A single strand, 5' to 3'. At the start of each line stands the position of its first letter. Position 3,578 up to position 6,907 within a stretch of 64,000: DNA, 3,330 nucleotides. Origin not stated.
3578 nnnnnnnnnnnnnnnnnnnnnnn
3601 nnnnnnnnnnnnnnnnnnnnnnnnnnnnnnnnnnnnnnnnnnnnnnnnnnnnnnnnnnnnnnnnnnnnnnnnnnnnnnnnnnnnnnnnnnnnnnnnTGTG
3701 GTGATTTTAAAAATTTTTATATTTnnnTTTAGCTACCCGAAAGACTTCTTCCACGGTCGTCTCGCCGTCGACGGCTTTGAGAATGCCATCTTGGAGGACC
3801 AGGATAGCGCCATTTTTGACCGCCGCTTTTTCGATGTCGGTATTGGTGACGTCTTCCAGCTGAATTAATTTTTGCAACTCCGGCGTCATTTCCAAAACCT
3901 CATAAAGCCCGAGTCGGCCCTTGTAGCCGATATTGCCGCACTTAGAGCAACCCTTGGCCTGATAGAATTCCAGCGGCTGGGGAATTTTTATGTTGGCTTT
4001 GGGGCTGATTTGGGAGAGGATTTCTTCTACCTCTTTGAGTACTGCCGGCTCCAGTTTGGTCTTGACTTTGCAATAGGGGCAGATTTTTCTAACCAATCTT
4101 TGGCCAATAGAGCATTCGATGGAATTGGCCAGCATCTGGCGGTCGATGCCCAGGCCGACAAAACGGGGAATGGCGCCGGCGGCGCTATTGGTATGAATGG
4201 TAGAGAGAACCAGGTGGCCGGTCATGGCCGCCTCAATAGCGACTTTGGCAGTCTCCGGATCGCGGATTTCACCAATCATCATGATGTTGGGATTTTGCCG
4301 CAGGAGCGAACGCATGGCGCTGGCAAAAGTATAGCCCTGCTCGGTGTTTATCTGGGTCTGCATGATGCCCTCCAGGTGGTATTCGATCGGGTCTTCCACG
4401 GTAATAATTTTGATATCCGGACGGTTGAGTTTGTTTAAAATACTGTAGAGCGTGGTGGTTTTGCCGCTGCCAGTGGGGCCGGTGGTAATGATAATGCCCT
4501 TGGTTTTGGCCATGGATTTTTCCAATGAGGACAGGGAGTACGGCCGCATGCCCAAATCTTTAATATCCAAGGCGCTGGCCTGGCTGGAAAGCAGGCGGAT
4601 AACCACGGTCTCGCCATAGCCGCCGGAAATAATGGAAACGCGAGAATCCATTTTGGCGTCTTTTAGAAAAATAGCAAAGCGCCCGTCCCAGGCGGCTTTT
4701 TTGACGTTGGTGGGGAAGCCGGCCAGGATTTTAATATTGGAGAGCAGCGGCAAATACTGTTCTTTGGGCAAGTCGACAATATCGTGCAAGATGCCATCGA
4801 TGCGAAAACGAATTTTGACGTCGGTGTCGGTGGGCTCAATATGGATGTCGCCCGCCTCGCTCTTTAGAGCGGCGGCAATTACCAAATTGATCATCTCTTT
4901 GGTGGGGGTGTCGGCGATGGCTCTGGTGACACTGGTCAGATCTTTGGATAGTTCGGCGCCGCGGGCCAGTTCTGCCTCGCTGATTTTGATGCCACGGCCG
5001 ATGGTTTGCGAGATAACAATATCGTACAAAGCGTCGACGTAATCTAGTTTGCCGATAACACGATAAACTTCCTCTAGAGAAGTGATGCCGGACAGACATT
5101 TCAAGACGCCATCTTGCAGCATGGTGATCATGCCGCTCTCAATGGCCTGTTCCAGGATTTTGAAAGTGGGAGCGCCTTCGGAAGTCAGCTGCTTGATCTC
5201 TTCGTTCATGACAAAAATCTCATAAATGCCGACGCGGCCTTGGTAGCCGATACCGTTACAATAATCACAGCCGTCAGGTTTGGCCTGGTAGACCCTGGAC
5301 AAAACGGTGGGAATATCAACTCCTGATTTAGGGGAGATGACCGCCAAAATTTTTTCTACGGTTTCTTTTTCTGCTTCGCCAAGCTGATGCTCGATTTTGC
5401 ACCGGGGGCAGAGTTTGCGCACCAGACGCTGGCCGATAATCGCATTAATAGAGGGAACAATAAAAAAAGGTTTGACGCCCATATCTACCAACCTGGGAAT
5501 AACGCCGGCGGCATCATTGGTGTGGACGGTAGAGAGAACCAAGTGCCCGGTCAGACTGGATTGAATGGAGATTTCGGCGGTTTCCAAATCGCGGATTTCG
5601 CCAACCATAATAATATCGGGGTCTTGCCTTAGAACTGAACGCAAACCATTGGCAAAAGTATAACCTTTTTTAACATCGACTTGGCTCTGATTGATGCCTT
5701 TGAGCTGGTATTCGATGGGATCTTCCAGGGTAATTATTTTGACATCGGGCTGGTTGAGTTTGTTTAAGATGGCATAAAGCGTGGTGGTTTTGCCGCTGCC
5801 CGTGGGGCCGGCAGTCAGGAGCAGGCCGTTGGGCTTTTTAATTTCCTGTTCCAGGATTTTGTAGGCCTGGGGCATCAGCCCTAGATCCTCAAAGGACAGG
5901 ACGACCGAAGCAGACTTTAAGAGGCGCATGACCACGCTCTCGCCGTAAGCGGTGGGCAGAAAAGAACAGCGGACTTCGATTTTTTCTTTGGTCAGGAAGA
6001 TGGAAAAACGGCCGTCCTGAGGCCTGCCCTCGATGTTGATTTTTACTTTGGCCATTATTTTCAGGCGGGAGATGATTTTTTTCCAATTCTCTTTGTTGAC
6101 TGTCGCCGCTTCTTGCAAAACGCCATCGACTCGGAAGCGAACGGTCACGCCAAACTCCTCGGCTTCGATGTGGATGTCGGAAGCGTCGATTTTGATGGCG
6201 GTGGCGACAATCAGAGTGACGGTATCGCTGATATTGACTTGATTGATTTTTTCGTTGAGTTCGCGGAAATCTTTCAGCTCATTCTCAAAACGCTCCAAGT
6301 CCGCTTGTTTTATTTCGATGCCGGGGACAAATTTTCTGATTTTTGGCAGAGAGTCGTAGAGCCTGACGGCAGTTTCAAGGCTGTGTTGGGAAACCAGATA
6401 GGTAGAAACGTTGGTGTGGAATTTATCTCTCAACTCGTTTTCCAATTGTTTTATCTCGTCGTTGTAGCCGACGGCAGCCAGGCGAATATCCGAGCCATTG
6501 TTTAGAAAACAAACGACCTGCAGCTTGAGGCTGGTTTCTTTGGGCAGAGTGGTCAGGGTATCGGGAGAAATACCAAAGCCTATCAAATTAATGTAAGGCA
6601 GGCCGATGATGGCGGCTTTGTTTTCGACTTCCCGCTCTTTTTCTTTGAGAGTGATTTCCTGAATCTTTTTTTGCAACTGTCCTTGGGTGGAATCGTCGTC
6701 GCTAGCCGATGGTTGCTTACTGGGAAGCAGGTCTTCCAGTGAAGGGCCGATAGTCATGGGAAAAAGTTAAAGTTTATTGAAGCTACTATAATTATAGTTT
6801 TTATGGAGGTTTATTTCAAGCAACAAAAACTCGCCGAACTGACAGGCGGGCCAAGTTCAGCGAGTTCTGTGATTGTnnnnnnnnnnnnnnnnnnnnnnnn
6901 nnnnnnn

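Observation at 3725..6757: PilB/GspE secretion ATPase encoded as a tandem double-module fusion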

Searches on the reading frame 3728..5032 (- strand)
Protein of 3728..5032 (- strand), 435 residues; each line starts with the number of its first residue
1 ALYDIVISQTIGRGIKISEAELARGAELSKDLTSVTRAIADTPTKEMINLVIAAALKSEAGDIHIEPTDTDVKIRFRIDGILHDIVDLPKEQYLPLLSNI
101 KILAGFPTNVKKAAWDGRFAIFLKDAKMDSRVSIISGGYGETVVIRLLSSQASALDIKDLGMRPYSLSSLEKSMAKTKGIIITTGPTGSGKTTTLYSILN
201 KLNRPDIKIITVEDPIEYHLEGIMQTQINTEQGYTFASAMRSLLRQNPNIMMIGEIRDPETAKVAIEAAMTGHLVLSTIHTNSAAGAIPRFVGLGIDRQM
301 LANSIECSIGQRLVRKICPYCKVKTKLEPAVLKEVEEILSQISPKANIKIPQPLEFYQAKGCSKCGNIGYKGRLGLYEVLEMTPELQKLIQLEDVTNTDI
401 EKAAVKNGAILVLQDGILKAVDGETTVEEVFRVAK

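Call 89: search_solved_structures(query=window:3728-5032:-, max_evalue=1e-60, show_alignments=3)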
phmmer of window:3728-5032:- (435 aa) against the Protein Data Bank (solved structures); distinct sequences matched with E-value up to 1e-60: 12.
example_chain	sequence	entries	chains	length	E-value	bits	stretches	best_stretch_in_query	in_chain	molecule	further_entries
5zfr_A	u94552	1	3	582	2.3e-93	316.7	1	25-433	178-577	Type IV pilus biogenesis ATPase PilB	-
6olj_C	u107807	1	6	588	2.3e-91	310.1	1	29-433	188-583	Type IV pilus biogenesis ATPase PilB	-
5tsg_B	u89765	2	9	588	3e-91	309.7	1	29-433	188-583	Type IV pilus biogenesis ATPase PilB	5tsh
4pht_A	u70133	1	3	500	1.1e-89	304.6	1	37-435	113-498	General secretory pathway protein E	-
3jc8_Ba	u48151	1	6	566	7.8e-89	301.8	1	27-431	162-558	Type IV-A pilus assembly ATPase PilB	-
4kss_A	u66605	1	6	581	3.3e-88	299.7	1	38-435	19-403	Type II secretion system protein E, hemolysin-coregulated protein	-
4ksr_A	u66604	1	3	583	3.3e-88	299.7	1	38-435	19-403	Type II secretion system protein E, Hemolysin-coregulated protein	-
1p9r_A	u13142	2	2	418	7e-88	298.7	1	38-433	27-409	General secretion pathway protein E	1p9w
5oiu_A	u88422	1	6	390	1.1e-87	298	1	43-431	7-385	Type IV pilus assembly protein PilF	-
5it5_F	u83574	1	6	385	1.9e-87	297.2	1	46-431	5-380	ATP binding motif-containing protein PilF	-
6ejf_A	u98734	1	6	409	2.4e-87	296.9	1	46-431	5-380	Type IV pilus assembly protein PilF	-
6f8l_G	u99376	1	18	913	6.2e-87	295.5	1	39-431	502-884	Type IV pilus assembly protein PilF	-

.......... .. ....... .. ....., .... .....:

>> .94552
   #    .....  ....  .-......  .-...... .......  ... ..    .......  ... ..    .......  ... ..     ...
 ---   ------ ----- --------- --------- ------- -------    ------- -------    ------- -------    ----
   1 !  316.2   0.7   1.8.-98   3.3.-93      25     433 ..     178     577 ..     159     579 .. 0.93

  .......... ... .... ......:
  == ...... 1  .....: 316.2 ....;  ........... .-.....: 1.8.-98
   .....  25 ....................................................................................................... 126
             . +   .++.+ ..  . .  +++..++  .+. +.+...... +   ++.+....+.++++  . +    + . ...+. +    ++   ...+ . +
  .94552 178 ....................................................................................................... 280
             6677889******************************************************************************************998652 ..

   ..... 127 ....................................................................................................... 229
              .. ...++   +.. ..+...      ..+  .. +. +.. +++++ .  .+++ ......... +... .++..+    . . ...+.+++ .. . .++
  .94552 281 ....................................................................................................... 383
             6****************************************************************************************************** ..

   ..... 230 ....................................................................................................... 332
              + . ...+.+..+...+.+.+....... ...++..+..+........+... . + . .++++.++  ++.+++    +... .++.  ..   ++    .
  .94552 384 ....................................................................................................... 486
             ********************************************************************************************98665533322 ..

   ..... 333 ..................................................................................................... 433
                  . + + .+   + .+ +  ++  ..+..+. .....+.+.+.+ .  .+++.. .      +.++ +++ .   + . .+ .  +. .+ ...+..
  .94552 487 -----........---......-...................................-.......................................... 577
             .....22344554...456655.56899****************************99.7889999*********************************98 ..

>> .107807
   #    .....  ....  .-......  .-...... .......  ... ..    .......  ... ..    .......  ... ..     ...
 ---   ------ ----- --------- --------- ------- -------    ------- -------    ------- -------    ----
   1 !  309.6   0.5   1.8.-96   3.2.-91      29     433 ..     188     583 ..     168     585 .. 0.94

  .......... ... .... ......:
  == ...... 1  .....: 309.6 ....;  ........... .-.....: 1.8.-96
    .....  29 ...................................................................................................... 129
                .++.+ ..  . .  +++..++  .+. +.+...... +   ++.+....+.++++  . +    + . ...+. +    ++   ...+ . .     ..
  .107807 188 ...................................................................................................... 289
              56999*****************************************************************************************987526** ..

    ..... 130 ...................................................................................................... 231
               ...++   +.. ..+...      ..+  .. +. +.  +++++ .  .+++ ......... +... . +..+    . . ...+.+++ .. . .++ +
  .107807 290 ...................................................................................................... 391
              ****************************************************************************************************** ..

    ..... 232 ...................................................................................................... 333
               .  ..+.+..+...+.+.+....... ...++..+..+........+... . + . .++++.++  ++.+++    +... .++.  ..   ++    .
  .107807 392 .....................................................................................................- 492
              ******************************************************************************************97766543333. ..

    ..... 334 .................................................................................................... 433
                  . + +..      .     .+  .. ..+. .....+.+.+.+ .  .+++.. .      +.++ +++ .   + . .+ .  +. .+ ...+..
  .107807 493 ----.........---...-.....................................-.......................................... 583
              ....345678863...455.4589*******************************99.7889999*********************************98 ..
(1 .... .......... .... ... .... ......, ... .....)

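Call 103: search_protein_families(library=ncbifam, proteins=[window:3728-5032:-], max_evalue=1e-30)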
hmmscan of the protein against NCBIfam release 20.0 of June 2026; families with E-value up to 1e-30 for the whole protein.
window:3728-5032:- (435 aa): 6 families
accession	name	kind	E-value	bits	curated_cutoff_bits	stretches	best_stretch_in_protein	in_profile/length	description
TIGR02533.1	type_II_gspE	equivalog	7.7e-132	440.4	630.25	1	29-433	94-485/486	type II secretion system ATPase GspE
TIGR02538.1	type_IV_pilB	equivalog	3.9e-124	415.3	675.65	1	22-434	159-562/564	type IV-A pilus assembly ATPase PilB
NF007755.0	PRK10436.1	equivalog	1.6e-117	393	617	1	27-434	68-459/465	type II secretion system protein GspE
NF053534.1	T4PilAsmATPsTfpB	equivalog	1.6e-104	350.5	850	1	45-434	202-582/584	type IV pilus assembly ATPase TfpB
NF041000.1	ATPase_ComGA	equivalog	4.3e-71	239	300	1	51-315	3-266/267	competence type IV pilus ATPase ComGA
TIGR01420.1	pilT_fam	subfamily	2.4e-47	161.8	319.1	1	49-317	3-271/343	PilT/PilU family type 4a pilus ATPase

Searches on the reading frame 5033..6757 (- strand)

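Call 103: search_protein_families(library=ncbifam, proteins=[window:5033-6757:-], max_evalue=1e-30)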
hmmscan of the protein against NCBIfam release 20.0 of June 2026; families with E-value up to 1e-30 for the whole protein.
window:5033-6757:- (575 aa): 6 families
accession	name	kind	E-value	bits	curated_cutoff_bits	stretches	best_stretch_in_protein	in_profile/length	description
TIGR02533.1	type_II_gspE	equivalog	2.8e-150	501.2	630.25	1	81-567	13-485/486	type II secretion system ATPase GspE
TIGR02538.1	type_IV_pilB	equivalog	2.3e-144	482.1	675.65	1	27-567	30-561/564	type IV-A pilus assembly ATPase PilB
NF007755.0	PRK10436.1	equivalog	3.2e-120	401.9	617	1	151-570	60-461/465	type II secretion system protein GspE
NF053534.1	T4PilAsmATPsTfpB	equivalog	1.9e-117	393.1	850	1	148-568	173-582/584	type IV pilus assembly ATPase TfpB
NF041000.1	ATPase_ComGA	equivalog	8.7e-75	251.1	300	1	183-447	3-266/267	competence type IV pilus ATPase ComGA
TIGR01420.1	pilT_fam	subfamily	7e-57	193.2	319.1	1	183-426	5-242/343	PilT/PilU family type 4a pilus ATPase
